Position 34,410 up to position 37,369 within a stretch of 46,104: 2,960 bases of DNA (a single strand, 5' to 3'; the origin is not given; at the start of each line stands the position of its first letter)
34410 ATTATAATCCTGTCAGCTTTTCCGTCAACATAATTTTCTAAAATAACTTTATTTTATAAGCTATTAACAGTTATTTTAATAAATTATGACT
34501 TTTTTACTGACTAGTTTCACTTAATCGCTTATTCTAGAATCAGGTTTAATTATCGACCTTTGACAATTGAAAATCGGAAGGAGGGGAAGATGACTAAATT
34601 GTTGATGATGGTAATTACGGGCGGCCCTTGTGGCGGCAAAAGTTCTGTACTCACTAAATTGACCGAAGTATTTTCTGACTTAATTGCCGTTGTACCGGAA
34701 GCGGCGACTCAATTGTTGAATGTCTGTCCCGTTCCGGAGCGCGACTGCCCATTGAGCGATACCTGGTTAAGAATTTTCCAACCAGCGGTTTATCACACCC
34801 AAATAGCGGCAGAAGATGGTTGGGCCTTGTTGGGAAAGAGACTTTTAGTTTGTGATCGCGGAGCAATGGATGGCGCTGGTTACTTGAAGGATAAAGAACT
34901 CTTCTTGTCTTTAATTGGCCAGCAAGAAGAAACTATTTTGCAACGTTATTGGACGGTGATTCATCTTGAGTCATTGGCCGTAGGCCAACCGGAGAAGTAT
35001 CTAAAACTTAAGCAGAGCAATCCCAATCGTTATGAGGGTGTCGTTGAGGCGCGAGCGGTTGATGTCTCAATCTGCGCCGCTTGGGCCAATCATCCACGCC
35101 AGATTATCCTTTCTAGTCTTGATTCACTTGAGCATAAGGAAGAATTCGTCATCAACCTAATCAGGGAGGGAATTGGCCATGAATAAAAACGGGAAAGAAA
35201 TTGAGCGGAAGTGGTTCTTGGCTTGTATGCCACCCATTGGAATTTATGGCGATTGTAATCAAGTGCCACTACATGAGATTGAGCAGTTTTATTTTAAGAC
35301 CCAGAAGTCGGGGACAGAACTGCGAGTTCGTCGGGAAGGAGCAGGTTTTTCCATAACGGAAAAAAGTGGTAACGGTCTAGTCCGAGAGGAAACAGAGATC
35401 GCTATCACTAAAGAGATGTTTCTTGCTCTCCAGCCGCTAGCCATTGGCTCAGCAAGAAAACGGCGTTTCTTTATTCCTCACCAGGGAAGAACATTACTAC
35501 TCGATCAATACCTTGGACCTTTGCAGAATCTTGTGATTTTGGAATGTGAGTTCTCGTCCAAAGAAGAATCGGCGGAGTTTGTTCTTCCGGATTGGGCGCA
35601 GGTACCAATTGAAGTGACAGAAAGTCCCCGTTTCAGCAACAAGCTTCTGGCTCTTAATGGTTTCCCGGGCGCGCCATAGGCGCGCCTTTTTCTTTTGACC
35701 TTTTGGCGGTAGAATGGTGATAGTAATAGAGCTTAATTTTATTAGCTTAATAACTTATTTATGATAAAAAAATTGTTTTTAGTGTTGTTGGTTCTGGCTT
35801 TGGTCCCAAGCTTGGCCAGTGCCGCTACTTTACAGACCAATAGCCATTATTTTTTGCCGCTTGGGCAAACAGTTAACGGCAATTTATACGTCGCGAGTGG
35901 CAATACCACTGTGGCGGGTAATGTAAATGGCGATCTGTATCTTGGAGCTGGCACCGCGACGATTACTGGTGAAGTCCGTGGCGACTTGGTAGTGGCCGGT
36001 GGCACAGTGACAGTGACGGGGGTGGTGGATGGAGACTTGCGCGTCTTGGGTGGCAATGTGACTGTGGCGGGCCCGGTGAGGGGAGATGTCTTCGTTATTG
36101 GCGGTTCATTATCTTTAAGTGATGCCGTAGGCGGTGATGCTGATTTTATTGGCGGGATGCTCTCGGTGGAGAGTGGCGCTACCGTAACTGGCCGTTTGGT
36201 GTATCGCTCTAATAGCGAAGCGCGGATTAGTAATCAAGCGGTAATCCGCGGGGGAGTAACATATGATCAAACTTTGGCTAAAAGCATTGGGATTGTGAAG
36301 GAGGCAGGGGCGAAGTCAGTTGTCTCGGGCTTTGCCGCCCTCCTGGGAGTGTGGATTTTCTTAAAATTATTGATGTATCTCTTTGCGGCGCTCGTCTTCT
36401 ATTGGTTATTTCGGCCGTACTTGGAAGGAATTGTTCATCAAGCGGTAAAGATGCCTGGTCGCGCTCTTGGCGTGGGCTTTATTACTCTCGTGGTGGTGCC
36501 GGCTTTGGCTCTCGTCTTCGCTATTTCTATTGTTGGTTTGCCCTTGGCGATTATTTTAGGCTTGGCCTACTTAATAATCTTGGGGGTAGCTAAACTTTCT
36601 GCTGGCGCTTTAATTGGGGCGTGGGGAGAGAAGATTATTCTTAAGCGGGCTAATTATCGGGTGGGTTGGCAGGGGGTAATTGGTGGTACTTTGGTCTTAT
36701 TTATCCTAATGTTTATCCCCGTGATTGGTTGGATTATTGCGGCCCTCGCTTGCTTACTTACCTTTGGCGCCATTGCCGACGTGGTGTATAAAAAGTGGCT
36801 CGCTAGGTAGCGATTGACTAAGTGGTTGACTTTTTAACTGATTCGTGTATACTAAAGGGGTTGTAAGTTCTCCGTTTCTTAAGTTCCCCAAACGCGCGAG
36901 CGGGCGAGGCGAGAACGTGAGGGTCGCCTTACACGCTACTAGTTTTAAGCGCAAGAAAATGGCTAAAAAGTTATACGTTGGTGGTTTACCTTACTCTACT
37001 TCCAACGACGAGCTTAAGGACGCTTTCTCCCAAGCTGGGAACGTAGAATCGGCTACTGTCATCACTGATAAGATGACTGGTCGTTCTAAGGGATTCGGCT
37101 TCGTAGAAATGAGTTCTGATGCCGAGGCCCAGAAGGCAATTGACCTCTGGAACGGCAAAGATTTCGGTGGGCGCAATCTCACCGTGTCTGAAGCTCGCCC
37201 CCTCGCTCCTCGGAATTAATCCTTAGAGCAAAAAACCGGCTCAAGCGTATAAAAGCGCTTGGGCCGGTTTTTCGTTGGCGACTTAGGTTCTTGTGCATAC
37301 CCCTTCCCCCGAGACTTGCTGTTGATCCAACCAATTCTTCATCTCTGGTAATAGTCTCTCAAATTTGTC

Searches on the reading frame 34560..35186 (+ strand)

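Call 99: search_protein_families(library=pfam, proteins=[window:34560-35186:+], max_evalue=0.001)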
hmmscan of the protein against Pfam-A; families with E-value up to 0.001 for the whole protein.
window:34560-35186:+ (208 aa): 1 family
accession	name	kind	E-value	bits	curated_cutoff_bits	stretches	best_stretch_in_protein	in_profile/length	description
PF13521.12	AAA_28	-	2.9e-14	54.1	27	1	17-185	2-156/164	AAA domain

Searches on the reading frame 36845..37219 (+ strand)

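Call 49: search_protein_families(library=pfam, proteins=[window:36845-37219:+], max_evalue=0.1)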
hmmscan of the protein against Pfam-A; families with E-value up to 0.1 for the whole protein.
window:36845-37219:+ (124 aa): 4 families
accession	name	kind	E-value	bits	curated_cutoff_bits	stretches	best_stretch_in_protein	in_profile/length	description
PF00076.28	RRM_1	-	2e-23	82.5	20.7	1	43-112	1-69/70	RNA recognition motif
PF16367.11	RRM_7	-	0.0075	16.7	27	1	41-68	2-29/94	RNA recognition motif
PF02329.21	HDC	-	0.02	14.5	25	1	37-121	45-125/294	Histidine carboxylase PI chain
PF13893.12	RRM_5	-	0.061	13.5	27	1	43-114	29-96/125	RNA recognition motif. (a.k.a. RRM, RBD, or RNP domain)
